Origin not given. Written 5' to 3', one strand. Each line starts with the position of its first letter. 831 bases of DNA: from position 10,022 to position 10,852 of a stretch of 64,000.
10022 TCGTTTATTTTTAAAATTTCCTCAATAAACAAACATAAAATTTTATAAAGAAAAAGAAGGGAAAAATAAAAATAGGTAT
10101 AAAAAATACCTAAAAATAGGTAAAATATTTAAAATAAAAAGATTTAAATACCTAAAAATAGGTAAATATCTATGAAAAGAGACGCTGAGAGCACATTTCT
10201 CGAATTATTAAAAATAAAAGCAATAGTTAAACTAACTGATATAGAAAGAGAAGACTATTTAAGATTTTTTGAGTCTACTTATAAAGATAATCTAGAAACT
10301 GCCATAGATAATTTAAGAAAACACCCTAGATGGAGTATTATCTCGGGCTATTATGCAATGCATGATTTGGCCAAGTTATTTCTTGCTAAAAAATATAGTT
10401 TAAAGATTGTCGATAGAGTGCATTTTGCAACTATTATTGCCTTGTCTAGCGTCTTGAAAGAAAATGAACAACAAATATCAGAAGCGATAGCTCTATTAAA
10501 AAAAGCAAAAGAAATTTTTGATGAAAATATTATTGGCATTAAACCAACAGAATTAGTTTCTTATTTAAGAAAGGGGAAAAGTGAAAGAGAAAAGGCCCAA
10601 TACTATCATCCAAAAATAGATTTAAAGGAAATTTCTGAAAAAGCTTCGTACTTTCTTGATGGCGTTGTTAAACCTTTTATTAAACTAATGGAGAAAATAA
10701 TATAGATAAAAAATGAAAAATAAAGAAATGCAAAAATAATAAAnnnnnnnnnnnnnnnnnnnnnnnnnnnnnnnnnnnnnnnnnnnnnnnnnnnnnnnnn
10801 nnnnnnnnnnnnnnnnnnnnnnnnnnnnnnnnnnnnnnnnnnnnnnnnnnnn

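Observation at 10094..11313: HEPN/MNT toxin-antitoxin-like pair behind a duplicated perfect palindrome operator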

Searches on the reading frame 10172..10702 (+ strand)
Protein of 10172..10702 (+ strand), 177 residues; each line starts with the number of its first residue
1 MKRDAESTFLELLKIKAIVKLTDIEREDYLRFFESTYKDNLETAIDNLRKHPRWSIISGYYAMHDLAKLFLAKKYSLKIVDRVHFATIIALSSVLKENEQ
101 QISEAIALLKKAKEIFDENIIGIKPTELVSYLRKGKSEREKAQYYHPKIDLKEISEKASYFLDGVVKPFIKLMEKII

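Call 3: search_protein_families(library=pfam, proteins=[window:10172-10702:+], max_evalue=1)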
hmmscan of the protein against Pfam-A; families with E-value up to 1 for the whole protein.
window:10172-10702:+ (177 aa): 2 families
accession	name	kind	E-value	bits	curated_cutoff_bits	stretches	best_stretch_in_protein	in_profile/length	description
PF22628.2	zf-CCCH_10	-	0.049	13.6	27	1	134-153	11-30/39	ZAP-like CCCH zinc finger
PF23363.1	DUF7089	-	0.074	12.9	27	1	7-46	107-145/258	Family of unknown function (DUF7089)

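Call 4: search_protein_families(library=ncbifam, proteins=[window:10172-10702:+], max_evalue=1)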
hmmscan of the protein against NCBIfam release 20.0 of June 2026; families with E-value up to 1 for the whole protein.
window:10172-10702:+ (177 aa): 2 families
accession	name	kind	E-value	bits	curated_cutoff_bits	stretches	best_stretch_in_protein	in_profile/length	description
TIGR02884.1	spore_pdaA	equivalog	0.027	14.2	298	1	11-111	113-212/224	delta-lactam-biosynthetic de-N-acetylase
TIGR03777.1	RPE4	domain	0.11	12.6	23.95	1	157-168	18-29/32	palindromic element RPE4 domain-containing protein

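Call 6: find_homologous_proteins(query=window:10172-10702:+)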
Query window:10172-10702:+ (177 aa): 368 proteins with E <= 0.001 among 587 candidates; the best 120 are listed.
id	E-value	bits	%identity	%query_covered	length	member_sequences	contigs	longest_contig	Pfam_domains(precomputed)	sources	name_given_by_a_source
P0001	1.2e-105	369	100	100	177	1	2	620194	-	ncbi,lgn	ncbi:MAG: hypothetical protein QXK80_00520 [Candidatus Pacearchaeota archaeon]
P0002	4.9e-95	334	89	100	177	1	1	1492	-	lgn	-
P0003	1.5e-85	303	79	99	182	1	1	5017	-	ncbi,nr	ncbi:MAG: hypothetical protein K6T16_02095 [Candidatus Pacearchaeota archaeon]|nr:hypothetical prote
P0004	3.3e-85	302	79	99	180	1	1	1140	-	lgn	-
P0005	6.2e-79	282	73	100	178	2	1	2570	-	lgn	-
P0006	8.5e-67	242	65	98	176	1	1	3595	-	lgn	-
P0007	2.5e-61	225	61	99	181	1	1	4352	-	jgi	jgi:hypothetical protein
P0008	6.8e-61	223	62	99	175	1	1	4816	-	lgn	-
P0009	1.3e-59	219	62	95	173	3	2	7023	-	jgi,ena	-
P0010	4.5e-53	198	53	97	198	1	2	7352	-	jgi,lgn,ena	jgi:hypothetical protein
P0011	7.2e-50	187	57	95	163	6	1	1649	-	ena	-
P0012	1.1e-48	183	54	95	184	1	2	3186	-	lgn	-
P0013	1.1e-45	174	55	94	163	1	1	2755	-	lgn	-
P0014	3.9e-43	165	55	89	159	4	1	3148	-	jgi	jgi:uncharacterized protein (UPF0332 family)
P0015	3.9e-43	165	54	97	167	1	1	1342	-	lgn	-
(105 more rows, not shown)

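Call 10: search_solved_structures(query=A1, max_evalue=10, show_alignments=3)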
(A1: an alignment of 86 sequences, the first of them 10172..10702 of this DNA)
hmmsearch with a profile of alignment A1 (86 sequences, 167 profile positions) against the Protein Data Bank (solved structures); distinct sequences matched with E-value up to 10: 0.

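Call 12: search_protein_families(library=pfam, alignment_id=A1, max_evalue=0.1)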
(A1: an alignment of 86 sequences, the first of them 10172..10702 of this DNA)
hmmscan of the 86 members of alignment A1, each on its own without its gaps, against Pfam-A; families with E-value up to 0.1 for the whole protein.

A. member 1, window:10172-10702:+ (177 aa): 2 families
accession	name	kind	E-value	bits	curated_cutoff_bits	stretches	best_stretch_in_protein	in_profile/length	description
PF22628.2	zf-CCCH_10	-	0.049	13.6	27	0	134-153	11-30/39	ZAP-like CCCH zinc finger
PF23363.1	DUF7089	-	0.074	12.9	27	1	7-46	107-145/258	Family of unknown function (DUF7089)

B. families by the number of members that match (of 86 scanned): 45 families (the first 25 are shown)
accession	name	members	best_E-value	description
PF05168.19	HEPN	8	0.01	HEPN domain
PF06148.17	COG2_N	6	0.0065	COG2 N-terminal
PF23363.1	DUF7089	4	0.0043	Family of unknown function (DUF7089)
PF03586.18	Herpes_UL36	4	0.014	Herpesvirus UL36 tegument protein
PF22628.2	zf-CCCH_10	4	0.046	ZAP-like CCCH zinc finger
PF25010.1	ARM_UBP24_USP9X-Y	2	0.00018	UBP24/USP9X/USP9Y ARM repeat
PF24480.1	TPGS1_C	2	0.0028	Tubulin polyglutamylase complex subunit 1-like, C-terminal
PF14088.11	DUF4268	2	0.006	Domain of unknown function (DUF4268)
PF02065.24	Melibiase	2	0.089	Melibiase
PF00233.25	PDEase_I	1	0.00073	3'5'-cyclic nucleotide phosphodiesterase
PF17871.7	AAA_lid_9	1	0.0025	AAA lid domain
PF10789.14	Phage_RpbA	1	0.0099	Phage RNA polymerase binding, RpbA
PF18349.7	PAZ_4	1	0.012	PAZ domain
PF00439.30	Bromodomain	1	0.013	Bromodomain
PF11047.13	SopD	1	0.016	Salmonella outer protein D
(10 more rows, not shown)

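Call 15: find_related_loci(query=A1, collection=genome_contigs, flank=4000)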
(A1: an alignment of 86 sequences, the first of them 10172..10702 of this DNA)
Query A1 (177 aa) in genome_contigs; peptide patterns used: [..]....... (x = any residue, [..] = any of these).
104 stretches matched a pattern; 100 encode a relative of the query (tblastn E <= 1e-3); the best 80 are kept; 80 distinct loci.
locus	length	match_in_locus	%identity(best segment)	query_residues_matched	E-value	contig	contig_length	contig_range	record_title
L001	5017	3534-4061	80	1-174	3e-92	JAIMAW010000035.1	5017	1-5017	MAG: Candidatus Pacearchaeota archaeon isolate HOT.MB2.108 Contig37, whole genome shotgun sequence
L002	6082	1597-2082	47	9-177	2e-43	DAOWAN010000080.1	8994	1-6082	MAG TPA_asm: Candidatus Nanohalarchaeota archaeon isolate CSMAG_1836 CSMAG_1836_k141_581304_length_8994_cov_11.1929, who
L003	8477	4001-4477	43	20-177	1e-36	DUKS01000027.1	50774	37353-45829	MAG TPA_asm: Nanoarchaeota archaeon isolate UBA9640 contig_5634, whole genome shotgun sequence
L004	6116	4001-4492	45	15-177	1e-35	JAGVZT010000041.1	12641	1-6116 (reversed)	Candidatus Woesearchaeota archaeon isolate RIFCSPHIGHO2_02_FULL_62_20 rifcsphigho2_02_scaffold_9917, whole genome shotgu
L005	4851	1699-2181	46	8-177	6e-35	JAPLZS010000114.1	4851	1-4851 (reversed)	MAG: Candidatus Woesearchaeota archaeon isolate LacPavin_0419_WC90_MAG_41_5 LacPavin_0419_WC90_scaffold_87597, whole gen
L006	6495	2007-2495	43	16-177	8e-35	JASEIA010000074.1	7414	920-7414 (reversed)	MAG: Nanoarchaeota archaeon isolate Yes70-37 NODE_74_length_7414_cov_6.030982, whole genome shotgun sequence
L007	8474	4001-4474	46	21-177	4e-34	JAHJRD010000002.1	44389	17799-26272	MAG: Nanoarchaeota archaeon isolate OS_PC_MetaG.mb.129 OS_PC_MetaG.mb.129_k141_9117, whole genome shotgun sequence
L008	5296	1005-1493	43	16-177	6e-34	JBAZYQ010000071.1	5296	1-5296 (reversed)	MAG: Candidatus Nanoarchaeia archaeon isolate SO_2017_GW1_84 NODE_59671_length_5296_cov_0.903076_OW334_2017, whole genom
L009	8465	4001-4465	42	21-177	1e-31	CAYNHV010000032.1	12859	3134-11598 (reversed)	MAG TPA_asm: uncultured Methanosarcinales archaeon isolate SRP141376_co2_308 genome assembly, contig: NODE_9454_length_1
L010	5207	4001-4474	40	21-177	7e-31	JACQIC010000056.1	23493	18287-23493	MAG: Candidatus Aenigmatarchaeota archaeon isolate NC_groundwater_1115_Ag_S-0.1um_41_83 S_p1_S3_coassembly_k141_1579149,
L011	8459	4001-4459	42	18-177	2e-30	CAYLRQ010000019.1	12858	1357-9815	MAG TPA_asm: uncultured archaeon isolate binchicken_co355_191 genome assembly, contig: NODE_3039_length_12858_cov_12.261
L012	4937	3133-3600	41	21-177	3e-30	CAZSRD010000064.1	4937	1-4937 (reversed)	MAG TPA_asm: uncultured Methanosarcinales archaeon isolate SRP178699_co1_479 genome assembly, contig: NODE_25620_length_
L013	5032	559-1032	42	21-177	7e-30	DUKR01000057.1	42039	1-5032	MAG TPA_asm: Candidatus Woesearchaeota archaeon isolate UBA9638 contig_2530, whole genome shotgun sequence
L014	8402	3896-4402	42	7-177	6e-30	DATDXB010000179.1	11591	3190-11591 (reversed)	MAG TPA_asm: Candidatus Nanoarchaeia archaeon isolate SMAG_U8127 k141_1509104, whole genome shotgun sequence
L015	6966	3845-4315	41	11-177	9e-30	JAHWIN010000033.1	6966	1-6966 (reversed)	MAG: Candidatus Woesearchaeota archaeon isolate YT1_767 k127_21615831, whole genome shotgun sequence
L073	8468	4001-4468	35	12-176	1e-23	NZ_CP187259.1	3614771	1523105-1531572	Methanocella sp. MCL-LM chromosome, complete genome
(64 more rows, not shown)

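Call 16: find_related_loci(query=A1, collection=metagenome_contigs, flank=4000)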
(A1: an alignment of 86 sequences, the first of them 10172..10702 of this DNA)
Query A1 (177 aa) in metagenome_contigs; peptide patterns used: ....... (x = any residue, [..] = any of these).
382 stretches matched a pattern; 286 encode a relative of the query (tblastn E <= 1e-3); the best 80 are kept; 80 distinct loci.
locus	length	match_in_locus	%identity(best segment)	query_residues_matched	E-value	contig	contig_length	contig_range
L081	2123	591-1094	62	9-177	1e-68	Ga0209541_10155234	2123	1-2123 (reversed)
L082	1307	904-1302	74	9-141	5e-68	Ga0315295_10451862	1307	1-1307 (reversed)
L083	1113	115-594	57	9-177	2e-61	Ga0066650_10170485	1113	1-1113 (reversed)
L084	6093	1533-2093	53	6-176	1e-57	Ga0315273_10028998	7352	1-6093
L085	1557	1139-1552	62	2-139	7e-56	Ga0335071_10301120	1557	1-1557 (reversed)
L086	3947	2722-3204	55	9-177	2e-51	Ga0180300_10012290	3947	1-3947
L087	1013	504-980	53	12-177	3e-53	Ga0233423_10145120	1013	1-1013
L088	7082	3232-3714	52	9-177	4e-49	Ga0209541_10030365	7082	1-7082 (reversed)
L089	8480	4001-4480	50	9-177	4e-45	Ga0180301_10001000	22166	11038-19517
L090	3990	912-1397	44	15-177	2e-37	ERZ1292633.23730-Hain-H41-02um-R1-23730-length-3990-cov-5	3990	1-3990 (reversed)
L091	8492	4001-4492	45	15-177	9e-36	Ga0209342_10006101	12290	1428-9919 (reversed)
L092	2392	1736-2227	42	15-177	6e-35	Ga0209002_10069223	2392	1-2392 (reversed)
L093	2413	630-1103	47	18-177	6e-35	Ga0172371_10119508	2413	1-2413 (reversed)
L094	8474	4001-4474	46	21-177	2e-34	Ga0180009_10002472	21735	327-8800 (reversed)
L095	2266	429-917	43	16-177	4e-34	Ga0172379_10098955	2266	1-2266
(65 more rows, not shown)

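Call 17: predict_structure(alignment_id=A1)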
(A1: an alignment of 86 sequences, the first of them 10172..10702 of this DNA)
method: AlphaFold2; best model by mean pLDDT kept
length: 177 residues; sequences in the alignment: 86
mean_pLDDT: 91.3   pTM: 0.89
mean pLDDT of the five models: 91.3, 89.5, 89.3, 86.2, 82.5
residues with pLDDT >= 90: 133; 70-90: 31; 50-70: 12; < 50: 1
segments of 3 or more residues with pLDDT < 50: none
pLDDT, mean of each block of 10 residues (from residue 1): 84 98 96 99 97 96 99 98 97 94 89 73 78 94 74 91 95 93
secondary structure, 60 per line:
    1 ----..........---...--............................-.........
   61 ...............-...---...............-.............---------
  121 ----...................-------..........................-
elements in order: H5-14 E18-20 H23-50 H52-75 E77-79 H83-97 H99-111 H125-143 H151-176

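Call 20: fold_search(model_id=the predicted structure, library=pdb)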
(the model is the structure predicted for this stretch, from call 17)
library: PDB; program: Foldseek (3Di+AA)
matches with E <= 10: 296; with E <= 0.001: 0
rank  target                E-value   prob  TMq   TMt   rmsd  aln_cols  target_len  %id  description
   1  2hsb                  1.1e-02  1.00  0.47  0.62   4.6       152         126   17  Crystal structure of a hepn domain containing protein (af_0298) from archaeoglobus fulgidus at 1.95 A resolution (released 2006-08-15)
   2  7bxo_F                1.4e-01  0.97  0.40  0.49   6.4       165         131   13  Crystal structure of the toxin-antitoxin with AMP-PNP (released 2020-09-30)
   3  3o10_C                1.6e-01  0.99  0.48  0.60   5.4       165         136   11  Crystal structure of the HEPN domain from human sacsin (released 2011-03-30)
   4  1ufb_A                1.8e-01  0.99  0.48  0.63   6.1       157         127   15  Crystal structure of TT1696 from Thermus thermophilus HB8 (released 2003-11-28)
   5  8tn1_A                3.1e-01  0.33  0.25  0.29  10.3       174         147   11  De novo designed protein binds poly ADP ribose polymerase inhibitors (PARPi) - apo (released 2024-04-24)
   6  3o10_A                3.2e-01  0.95  0.45  0.55   5.7       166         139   10  Crystal structure of the HEPN domain from human sacsin (released 2011-03-30)
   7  6m6u_G                4.1e-01  0.94  0.46  0.59   5.0       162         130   11  Crystal structure the toxin-antitoxin MntA-HpeT mutant-D39ED41E (released 2020-09-30)
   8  7bxo_D                4.1e-01  0.87  0.40  0.50   6.3       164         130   11  Crystal structure of the toxin-antitoxin with AMP-PNP (released 2020-09-30)
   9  7bxo_G                4.1e-01  0.75  0.35  0.44   7.8       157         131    9  Crystal structure of the toxin-antitoxin with AMP-PNP (released 2020-09-30)
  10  7ae6_B                4.5e-01  0.57  0.32  0.37   7.8       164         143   10  Crystal structure of di-AMPylated HEPN(R102A) toxin (released 2020-12-30)
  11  6m6u_H                5.4e-01  0.85  0.42  0.52   5.3       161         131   12  Crystal structure the toxin-antitoxin MntA-HpeT mutant-D39ED41E (released 2020-09-30)
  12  7ae9_D                5.4e-01  0.51  0.32  0.37   8.0       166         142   11  Crystal structure of mono-AMPylated HEPN(R46E) toxin in complex with MNT antitoxin (released 2020-12-30)
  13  6e6a_B                6.0e-01  0.47  0.28  0.29   9.1       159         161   11  Triclinic crystal form of IncA G144A point mutant (released 2019-07-10)
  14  4nqf_A                6.3e-01  0.94  0.49  0.57   5.3       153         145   10  Crystal structure of HEPN domain protein (released 2014-03-26)
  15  6m6w_B                6.6e-01  0.84  0.43  0.54   5.2       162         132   12  Crystal structure the toxin-antitoxin MntA-HpeT mutant-Y104A (released 2020-09-30)
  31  3o10_D                1.2e+00  0.54  0.41  0.51  11.6       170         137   14  Crystal structure of the HEPN domain from human sacsin (released 2011-03-30)
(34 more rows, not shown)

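Call 47: search_protein_families(library=padloc, proteins=[window:10172-10702:+], max_evalue=1)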
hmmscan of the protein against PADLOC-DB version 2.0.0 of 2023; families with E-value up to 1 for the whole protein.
window:10172-10702:+ (177 aa): 2 families
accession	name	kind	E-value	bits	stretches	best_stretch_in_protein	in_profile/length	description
PDLC01688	DUF3644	-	0.016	13.3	1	39-81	16-59/149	DUF3644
PDLC00657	ZorG3|ZorG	-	0.041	11.6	1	27-88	120-180/248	DUF3348 domain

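Call 48: search_protein_families(library=phrogs, proteins=[window:10172-10702:+], max_evalue=1)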
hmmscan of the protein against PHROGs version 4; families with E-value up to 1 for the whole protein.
window:10172-10702:+ (177 aa): 1 family
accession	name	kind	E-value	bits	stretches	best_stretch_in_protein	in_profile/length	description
phrog_15118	-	DNA, RNA and nucleotide metabolism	0.092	13.9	1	119-137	8-26/131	HTH DNA binding protein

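Call 53: search_protein_families(library=padloc, alignment_id=A1, max_evalue=0.01)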
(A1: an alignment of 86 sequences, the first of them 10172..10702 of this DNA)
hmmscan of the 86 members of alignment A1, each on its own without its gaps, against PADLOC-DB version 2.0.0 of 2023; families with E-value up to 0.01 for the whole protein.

A. member 1, window:10172-10702:+ (177 aa): 0 families

B. families by the number of members that match (of 86 scanned): 14 families
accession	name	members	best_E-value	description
PDLC02403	Aga_TIR-PNTD1-PNTD2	6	0.00042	Class I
PDLC02421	Aga_TIR-PNTD1-PNTD2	2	0.0046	Class I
PDLC01580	Cas9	1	0.00025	"CAS-II-A,CAS-II-B,CAS-II-C; effector__SPE"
PDLC03209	mREase_II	1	0.0009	Type II methyl-directed restriction enzyme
PDLC04374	PDC-M05B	1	0.0018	-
PDLC04449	PDC-M14B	1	0.0023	-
PDLC02128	Csn2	1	0.0028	-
PDLC04451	PDC-M14B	1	0.0038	-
PDLC02410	Aga_Cas4-like_Nuc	1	0.0045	Class II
PDLC03905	NsnC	1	0.0046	-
PDLC04877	PDC-S05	1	0.0048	-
PDLC00285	PtuA1|PtuA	1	0.0053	AAA ATPase domain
PDLC04873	PDC-S05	1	0.0069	-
PDLC02650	DrmMII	1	0.0095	DrmMII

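Call 56: search_protein_representatives(alignment_id=A1)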
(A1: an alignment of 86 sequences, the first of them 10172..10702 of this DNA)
Query: 86 sequences, 167 profile positions. Proteins with E-value up to 0.001 (for the whole library): 141; up to 1e-10: 90; up to 1e-30: 41. The best 141 are listed.
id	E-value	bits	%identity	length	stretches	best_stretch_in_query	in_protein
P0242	5.1e-57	208.6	-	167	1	3-166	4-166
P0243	7.1e-56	204.8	-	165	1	2-166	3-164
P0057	1.4e-54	200.6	-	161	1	14-166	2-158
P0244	2.1e-54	200.1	-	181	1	4-166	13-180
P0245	3.0e-54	199.6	-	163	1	1-166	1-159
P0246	3.6e-54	199.3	-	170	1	3-167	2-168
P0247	3.1e-53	196.3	-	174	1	8-167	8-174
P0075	1.1e-52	194.5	-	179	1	3-166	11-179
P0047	1.3e-51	191.0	-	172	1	3-165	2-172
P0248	1.3e-50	187.8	-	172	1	2-166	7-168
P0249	6.2e-50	185.5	-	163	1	2-166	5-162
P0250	7.2e-49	182.1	-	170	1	6-166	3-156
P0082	7.8e-48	178.7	-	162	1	3-167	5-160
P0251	5.8e-47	175.9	-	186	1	3-166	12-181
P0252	9.1e-47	175.2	-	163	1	4-166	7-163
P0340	6.3e-08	48.9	-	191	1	27-154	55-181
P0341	1.1e-07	48.1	-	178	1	49-154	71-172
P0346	6.0e-07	45.7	-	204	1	45-156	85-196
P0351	6.2e-06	42.4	-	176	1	48-153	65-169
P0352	9.1e-06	41.8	-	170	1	26-153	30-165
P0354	1.3e-05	41.4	-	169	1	48-154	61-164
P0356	1.3e-05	41.4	-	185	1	49-155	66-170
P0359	2.5e-05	40.4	-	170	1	38-154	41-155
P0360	2.9e-05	40.2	-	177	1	27-154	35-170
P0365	1.1e-04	38.3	-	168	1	46-153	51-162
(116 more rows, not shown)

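Call 57: search_protein_families(library=pfam, proteins=[P0340, P0341, P0346, P0351, P0352, P0354, P0356, P0359, P0360, P0365], max_evalue=0.01)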
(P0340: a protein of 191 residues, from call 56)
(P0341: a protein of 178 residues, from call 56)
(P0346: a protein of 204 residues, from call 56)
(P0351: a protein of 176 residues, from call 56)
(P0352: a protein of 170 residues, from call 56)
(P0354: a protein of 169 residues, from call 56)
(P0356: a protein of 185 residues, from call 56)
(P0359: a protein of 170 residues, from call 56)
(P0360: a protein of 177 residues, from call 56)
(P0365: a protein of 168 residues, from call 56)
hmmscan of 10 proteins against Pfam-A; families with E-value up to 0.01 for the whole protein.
P0340 (191 aa): 2 families
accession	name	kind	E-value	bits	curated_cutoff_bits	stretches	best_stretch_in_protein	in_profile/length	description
PF05168.19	HEPN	-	2.4e-06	28.1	22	1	62-182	13-115/117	HEPN domain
PF17200.10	sCache_2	-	0.0084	16.5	25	0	21-82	79-141/155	Single Cache domain 2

P0341 (178 aa): 1 family
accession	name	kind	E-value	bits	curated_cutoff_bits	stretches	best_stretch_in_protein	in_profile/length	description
PF05168.19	HEPN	-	1.5e-08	35.3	22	1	68-172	23-114/117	HEPN domain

P0346 (204 aa): 1 family
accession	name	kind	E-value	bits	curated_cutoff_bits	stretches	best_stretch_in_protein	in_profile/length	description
PF05168.19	HEPN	-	0.00048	20.7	22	1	85-196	22-116/117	HEPN domain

P0351 (176 aa): 1 family
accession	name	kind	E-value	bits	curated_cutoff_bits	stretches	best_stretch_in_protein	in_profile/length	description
PF05168.19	HEPN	-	0.00051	20.6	22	1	65-171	25-115/117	HEPN domain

P0352 (170 aa): 1 family
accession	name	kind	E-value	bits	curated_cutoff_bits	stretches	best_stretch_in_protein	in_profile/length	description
PF05168.19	HEPN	-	6.6e-08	33.2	22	1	30-167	2-115/117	HEPN domain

P0354 (169 aa): 1 family
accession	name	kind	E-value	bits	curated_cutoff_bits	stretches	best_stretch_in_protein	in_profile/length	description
PF05168.19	HEPN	-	3.6e-06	27.6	22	1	60-162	24-112/117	HEPN domain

P0356 (185 aa): 1 family
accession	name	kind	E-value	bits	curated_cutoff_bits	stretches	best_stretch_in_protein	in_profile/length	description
PF05168.19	HEPN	-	2.3e-09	37.9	22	1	63-170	23-115/117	HEPN domain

P0359 (170 aa): 1 family
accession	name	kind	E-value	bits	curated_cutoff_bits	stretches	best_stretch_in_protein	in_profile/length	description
PF05168.19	HEPN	-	1.5e-10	41.7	22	1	28-157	1-116/117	HEPN domain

P0360 (177 aa): 1 family
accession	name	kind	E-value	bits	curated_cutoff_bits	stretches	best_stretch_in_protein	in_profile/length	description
PF05168.19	HEPN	-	0.0017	19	22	0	36-122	4-70/117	HEPN domain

P0365 (168 aa): 0 families

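Call 70: find_related_loci(query=A1, collection=viral_contigs, flank=5000)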
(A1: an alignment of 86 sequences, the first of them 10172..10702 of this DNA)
Query A1 (177 aa) in viral_contigs; peptide patterns used: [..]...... (x = any residue, [..] = any of these).
6 stretches matched a pattern, but none encodes a relative of the query by tblastn (E <= 1e-3).
